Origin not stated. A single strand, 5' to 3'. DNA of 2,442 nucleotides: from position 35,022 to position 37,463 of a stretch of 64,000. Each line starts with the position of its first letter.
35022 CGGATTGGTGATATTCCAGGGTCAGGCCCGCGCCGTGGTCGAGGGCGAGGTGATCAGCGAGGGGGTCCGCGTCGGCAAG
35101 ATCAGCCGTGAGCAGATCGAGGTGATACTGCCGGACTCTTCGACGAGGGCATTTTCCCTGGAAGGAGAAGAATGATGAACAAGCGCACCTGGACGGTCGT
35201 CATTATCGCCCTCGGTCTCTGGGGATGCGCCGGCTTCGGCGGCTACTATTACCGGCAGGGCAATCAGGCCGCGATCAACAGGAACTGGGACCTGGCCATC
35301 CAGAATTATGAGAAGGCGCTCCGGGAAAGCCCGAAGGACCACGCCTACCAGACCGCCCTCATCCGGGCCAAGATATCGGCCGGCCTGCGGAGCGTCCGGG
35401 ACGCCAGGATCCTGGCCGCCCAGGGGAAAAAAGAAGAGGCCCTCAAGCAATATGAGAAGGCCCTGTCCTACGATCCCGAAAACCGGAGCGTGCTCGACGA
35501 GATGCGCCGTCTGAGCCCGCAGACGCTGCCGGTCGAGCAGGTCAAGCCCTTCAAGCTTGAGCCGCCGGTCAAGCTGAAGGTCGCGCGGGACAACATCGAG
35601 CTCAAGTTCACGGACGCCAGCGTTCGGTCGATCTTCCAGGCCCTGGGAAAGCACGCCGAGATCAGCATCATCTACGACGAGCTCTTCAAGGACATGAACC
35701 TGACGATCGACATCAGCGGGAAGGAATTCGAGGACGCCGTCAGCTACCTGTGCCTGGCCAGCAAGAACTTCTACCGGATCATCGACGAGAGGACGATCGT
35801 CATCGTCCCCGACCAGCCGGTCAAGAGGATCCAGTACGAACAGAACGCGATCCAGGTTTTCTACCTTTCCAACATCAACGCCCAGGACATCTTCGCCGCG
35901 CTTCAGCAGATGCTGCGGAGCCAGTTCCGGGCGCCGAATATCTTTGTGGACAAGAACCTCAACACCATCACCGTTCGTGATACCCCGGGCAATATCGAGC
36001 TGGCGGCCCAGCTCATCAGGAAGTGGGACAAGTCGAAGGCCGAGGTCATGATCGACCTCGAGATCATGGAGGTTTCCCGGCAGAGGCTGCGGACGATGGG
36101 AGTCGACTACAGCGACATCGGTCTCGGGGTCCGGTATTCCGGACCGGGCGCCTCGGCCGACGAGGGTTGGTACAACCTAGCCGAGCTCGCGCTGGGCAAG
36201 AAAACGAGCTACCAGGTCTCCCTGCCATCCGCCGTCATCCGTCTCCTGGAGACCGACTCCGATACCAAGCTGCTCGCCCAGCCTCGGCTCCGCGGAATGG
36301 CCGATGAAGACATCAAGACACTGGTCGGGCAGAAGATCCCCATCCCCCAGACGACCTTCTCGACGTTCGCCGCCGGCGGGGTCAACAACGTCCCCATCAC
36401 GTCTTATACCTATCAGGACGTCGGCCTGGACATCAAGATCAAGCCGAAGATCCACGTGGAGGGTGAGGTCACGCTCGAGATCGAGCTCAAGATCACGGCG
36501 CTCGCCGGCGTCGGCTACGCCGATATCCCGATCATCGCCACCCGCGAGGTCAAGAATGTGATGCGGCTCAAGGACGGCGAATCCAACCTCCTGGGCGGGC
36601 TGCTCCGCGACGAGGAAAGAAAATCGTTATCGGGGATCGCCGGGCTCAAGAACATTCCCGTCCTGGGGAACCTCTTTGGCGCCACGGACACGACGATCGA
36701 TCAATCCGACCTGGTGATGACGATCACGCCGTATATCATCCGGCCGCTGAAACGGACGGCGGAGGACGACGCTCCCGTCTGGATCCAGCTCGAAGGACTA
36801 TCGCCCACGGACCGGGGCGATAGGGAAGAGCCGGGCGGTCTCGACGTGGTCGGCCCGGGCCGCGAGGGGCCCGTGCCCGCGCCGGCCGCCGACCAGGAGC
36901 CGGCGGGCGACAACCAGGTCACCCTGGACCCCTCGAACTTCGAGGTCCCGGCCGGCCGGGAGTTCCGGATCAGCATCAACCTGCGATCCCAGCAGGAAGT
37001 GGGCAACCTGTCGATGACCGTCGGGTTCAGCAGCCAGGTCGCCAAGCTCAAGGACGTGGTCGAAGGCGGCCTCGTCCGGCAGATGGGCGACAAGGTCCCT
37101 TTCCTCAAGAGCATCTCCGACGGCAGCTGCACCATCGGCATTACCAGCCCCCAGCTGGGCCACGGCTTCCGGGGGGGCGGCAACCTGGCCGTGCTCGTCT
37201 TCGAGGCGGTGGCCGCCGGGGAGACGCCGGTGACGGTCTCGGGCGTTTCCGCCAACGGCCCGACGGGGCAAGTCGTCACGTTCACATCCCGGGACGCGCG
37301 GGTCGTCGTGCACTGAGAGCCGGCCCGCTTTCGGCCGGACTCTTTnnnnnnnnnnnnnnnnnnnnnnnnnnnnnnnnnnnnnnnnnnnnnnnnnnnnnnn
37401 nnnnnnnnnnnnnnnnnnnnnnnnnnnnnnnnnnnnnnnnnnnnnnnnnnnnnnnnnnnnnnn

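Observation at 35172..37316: Three-in-one secretin: lipoprotein TPR (pilotin-like) N-domain, secretin core and a C-terminal cohesin-like domain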

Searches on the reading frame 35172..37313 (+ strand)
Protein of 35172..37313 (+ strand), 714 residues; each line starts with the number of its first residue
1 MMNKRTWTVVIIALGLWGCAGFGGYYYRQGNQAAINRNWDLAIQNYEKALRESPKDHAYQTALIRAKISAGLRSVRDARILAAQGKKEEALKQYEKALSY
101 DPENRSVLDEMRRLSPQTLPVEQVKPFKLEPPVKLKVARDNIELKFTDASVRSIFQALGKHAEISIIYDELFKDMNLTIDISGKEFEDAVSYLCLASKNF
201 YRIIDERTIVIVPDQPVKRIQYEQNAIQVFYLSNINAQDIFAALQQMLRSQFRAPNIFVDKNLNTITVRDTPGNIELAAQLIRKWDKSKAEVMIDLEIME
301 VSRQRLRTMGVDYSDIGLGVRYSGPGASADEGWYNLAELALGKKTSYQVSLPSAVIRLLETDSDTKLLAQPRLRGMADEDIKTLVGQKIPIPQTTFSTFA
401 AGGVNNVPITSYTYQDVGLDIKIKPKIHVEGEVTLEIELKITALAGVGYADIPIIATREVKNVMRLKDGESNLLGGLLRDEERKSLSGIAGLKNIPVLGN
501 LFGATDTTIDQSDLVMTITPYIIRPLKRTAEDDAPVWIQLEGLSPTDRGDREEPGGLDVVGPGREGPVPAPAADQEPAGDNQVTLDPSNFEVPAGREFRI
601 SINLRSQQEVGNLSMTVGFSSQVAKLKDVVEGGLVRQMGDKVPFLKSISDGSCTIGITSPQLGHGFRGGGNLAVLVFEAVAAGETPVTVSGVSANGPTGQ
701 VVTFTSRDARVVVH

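Call 3: search_protein_families(library=pfam, proteins=[window:35172-37313:+], max_evalue=1)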
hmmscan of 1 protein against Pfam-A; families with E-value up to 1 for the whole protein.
window:35172-37313:+ (714 aa): 19 families
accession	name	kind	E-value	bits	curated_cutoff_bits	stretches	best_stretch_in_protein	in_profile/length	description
PF00263.26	Secretin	-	3.1e-33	115.2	27.5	1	359-524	2-169/169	Bacterial type II and III secretion system protein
PF03958.22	Secretin_N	-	2.9e-12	47.1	28.2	1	228-289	2-67/69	Bacterial type II/III secretion system short domain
PF07719.23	TPR_2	-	4e-09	36.3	27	2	78-104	8-34/34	Tetratricopeptide repeat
PF00515.34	TPR_1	-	5.3e-07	29.6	27.8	2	80-104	10-34/34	Tetratricopeptide repeat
PF13414.12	TPR_11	-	7.3e-07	29.2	26.8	1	79-104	2-27/42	TPR repeat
PF00963.24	Cohesin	-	5.3e-06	27.1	24.1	1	591-700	9-125/139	Cohesin domain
PF13428.12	TPR_14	-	5.2e-05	24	23.5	2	31-65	9-43/44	Tetratricopeptide repeat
PF14559.12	TPR_19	-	0.00013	22.7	25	2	37-71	5-39/68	Tetratricopeptide repeat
PF16344.10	FecR_C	-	0.00028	21.3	24.4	1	144-211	2-70/70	FecR, C-terminal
PF13181.12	TPR_8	-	0.00094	19.6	25.7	1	78-104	8-34/34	Tetratricopeptide repeat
PF13176.12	TPR_7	-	0.0018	18.7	27.9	1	78-105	6-35/36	Tetratricopeptide repeat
PF13432.12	TPR_16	-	0.0024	18.7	32.7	1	78-105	4-31/65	Tetratricopeptide repeat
PF23914.1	TPR_CcmH_CycH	-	0.013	15.8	42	0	33-68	60-95/158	Cytochrome c-type biogenesis protein H TPR domain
PF13424.12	TPR_12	-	0.025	15.2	30.1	1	78-99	52-73/77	Tetratricopeptide repeat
PF13429.12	TPR_15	-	0.038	13.9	26.2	1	80-108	155-183/280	Tetratricopeptide repeat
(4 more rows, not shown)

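Call 4: search_protein_families(library=ncbifam, proteins=[window:35172-37313:+], max_evalue=1)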
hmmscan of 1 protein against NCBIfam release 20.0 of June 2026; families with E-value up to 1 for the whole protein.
window:35172-37313:+ (714 aa): 15 families
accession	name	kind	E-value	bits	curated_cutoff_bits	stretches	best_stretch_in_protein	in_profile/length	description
TIGR02517.1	type_II_gspD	equivalog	7.5e-44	150.2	351.35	2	279-524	325-591/600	type II secretion system secretin GspD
TIGR02515.1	IV_pilus_PilQ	subfamily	3e-31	108.9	284.35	2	356-523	265-427/428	type IV pilus secretin PilQ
TIGR02519.1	pilus_MshL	equivalog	1.3e-24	86.8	250.2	1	258-523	2-290/290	pilus (MSHA type) biogenesis protein MshL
TIGR02516.1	type_III_yscC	equivalog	3.5e-24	85.2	238.45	1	252-524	196-462/463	type III secretion system outer membrane ring subunit SctC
NF010083.0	PRK13568.1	equivalog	1.7e-20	73.2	554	1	138-524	24-418/419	DNA uptake porin HofQ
NF011873.0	PRK15346.1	equivalog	7.7e-14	51.2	524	1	250-508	231-479/499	EscC/YscC/HrcC family type III secretion system outer membrane ring protein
NF042912.1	Amuc_1098_fam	equivalog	2.6e-10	39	750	3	452-525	725-798/805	Amuc_1098 family type IV pilus outer membrane protein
NF007851.2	PRK10560.1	exception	1.4e-09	37.3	598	2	409-523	292-409/412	DNA uptake porin HofQ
NF040658.1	Myxo_OME_TraC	equivalog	2.9e-06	26.3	500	1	9-112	21-123/602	outer membrane exchange accessory lipoprotein TraC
NF002725.1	PRK02603.1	equivalog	0.0003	20.8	143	1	26-111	38-112/173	photosystem I assembly protein Ycf3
NF047558.1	TPR_END_plus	domain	0.00037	20.4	32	1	78-107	6-35/56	TPR end-of-group domain-containing protein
NF008520.0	PRK11447.1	equivalog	0.0022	15.8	858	1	37-108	76-149/1157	cellulose synthase complex outer membrane protein BcsC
TIGR03939.1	PGA_TPR_OMP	equivalog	0.021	13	366.65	1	37-100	100-162/800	poly-beta-1,6 N-acetyl-D-glucosamine export porin PgaA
TIGR02917.1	PEP_TPR_lipo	equivalog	0.024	12.5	312.2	2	30-105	710-770/899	XrtA/PEP-CTERM system TPR-repeat protein PrsT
NF052243.1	T4PFormProtSgmX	equivalog_domain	0.22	9.7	1800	0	78-114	10-46/1065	type IV pili formation protein SgmX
